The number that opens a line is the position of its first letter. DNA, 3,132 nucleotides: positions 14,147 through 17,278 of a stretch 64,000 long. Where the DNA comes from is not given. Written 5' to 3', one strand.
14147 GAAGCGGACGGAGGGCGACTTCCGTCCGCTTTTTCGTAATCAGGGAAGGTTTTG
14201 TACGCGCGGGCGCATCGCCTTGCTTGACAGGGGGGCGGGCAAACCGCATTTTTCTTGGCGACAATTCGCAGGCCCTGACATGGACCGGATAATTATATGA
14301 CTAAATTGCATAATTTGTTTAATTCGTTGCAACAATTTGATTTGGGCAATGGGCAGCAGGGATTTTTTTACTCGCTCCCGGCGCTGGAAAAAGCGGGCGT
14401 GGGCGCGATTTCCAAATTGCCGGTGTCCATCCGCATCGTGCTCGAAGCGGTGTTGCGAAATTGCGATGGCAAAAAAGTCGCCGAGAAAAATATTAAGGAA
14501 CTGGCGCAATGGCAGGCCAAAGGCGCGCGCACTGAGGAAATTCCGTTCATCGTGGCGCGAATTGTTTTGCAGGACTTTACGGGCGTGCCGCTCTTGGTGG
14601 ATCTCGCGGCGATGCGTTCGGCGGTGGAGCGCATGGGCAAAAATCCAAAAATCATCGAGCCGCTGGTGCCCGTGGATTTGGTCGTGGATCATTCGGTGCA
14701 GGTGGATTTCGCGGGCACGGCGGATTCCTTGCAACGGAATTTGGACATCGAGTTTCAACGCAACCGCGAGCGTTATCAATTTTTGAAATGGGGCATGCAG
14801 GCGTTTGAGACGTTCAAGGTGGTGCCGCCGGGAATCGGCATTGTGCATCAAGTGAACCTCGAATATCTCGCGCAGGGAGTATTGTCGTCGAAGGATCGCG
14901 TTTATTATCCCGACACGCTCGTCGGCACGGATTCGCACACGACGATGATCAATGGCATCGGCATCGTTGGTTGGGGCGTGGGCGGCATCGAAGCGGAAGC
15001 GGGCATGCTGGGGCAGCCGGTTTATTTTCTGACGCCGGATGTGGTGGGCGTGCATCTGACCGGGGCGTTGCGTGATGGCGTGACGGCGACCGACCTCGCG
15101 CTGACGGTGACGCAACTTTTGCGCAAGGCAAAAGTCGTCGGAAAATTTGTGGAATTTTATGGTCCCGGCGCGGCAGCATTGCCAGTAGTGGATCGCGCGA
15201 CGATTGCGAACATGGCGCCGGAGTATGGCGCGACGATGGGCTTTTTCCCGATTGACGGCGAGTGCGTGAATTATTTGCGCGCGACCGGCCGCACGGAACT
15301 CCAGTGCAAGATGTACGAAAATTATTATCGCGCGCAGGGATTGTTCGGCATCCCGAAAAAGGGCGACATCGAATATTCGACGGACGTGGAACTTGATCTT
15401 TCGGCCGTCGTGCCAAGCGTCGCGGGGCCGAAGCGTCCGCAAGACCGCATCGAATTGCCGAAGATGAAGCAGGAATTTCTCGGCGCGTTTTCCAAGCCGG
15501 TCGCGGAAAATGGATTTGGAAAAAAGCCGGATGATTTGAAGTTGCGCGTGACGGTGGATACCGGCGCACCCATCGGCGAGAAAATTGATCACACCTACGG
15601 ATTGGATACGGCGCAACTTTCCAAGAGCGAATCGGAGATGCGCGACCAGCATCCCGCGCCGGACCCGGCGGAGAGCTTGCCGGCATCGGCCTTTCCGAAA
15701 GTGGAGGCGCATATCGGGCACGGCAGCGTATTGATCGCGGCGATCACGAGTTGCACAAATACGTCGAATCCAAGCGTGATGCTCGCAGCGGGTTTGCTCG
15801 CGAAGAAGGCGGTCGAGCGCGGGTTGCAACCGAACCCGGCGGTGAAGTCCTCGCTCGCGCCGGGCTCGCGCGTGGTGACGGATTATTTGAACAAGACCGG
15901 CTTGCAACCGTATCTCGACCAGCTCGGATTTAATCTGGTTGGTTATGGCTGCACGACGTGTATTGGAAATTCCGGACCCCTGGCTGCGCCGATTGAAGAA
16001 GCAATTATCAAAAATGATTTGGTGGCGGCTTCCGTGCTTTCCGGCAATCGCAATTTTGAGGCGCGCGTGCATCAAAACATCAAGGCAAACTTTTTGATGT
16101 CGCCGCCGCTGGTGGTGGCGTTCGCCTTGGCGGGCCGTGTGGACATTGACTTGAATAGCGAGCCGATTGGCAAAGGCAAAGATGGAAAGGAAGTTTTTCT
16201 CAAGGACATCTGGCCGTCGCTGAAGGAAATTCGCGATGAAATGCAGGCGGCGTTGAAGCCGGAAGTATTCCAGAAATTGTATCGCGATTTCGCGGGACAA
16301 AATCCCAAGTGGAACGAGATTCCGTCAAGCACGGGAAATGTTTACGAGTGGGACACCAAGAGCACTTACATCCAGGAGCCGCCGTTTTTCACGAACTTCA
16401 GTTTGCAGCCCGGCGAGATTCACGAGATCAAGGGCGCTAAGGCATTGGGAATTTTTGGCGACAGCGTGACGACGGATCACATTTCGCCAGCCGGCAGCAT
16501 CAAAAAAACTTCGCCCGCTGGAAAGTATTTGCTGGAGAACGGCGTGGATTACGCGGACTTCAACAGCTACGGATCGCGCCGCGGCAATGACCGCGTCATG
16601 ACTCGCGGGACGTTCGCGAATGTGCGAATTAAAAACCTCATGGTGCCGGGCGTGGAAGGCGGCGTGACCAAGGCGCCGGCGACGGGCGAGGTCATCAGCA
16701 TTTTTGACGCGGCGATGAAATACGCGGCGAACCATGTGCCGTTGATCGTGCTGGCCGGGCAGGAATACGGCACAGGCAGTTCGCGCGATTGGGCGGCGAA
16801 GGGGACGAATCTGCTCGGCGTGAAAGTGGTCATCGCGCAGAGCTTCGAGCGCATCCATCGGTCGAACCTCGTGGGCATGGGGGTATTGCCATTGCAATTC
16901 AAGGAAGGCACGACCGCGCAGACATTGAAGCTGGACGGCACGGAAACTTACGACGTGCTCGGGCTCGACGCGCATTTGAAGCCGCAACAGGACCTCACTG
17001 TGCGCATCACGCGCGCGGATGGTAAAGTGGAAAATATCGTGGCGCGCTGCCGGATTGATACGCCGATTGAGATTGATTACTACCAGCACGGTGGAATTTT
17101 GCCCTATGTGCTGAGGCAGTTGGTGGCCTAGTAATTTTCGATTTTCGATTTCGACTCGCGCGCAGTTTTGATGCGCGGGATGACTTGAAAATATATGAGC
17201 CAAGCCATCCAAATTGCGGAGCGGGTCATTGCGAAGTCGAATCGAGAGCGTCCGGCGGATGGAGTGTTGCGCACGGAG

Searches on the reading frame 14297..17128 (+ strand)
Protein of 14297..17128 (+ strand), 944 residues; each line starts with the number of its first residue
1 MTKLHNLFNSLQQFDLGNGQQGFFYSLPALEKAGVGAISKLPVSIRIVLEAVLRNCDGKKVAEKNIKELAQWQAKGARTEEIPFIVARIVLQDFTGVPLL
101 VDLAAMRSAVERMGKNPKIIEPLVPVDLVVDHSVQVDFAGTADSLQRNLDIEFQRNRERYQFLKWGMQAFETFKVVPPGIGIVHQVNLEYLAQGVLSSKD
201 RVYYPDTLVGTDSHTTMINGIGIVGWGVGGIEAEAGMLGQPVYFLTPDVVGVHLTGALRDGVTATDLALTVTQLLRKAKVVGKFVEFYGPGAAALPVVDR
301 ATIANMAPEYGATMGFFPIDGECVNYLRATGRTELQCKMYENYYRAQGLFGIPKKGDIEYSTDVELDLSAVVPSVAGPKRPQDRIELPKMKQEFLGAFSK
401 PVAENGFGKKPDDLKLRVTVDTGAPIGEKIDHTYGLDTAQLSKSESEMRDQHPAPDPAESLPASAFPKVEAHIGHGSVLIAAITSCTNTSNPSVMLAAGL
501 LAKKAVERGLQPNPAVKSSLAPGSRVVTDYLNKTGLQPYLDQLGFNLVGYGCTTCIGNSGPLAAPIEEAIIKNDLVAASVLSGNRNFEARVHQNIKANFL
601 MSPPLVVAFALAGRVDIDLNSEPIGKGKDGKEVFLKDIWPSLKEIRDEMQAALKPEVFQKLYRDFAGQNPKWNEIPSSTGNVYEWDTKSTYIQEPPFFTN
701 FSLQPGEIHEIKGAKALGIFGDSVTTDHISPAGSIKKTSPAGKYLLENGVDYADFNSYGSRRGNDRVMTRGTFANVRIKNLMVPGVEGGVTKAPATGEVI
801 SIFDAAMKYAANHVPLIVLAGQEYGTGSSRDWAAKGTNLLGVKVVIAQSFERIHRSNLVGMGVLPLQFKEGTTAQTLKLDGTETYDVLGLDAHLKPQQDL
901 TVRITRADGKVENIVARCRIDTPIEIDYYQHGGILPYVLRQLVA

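Call 111: search_protein_families(library=pfam, proteins=[window:14297-17128:+], max_evalue=0.000001)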
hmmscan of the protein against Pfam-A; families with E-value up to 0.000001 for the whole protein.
window:14297-17128:+ (944 aa): 2 families
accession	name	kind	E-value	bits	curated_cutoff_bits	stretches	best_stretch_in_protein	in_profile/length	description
PF00330.25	Aconitase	-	6.9e-158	526.9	28.7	1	72-613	4-463/463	Aconitase family (aconitate hydratase)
PF00694.25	Aconitase_C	-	5.5e-41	140.4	22.8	1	743-870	3-130/131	Aconitase C-terminal domain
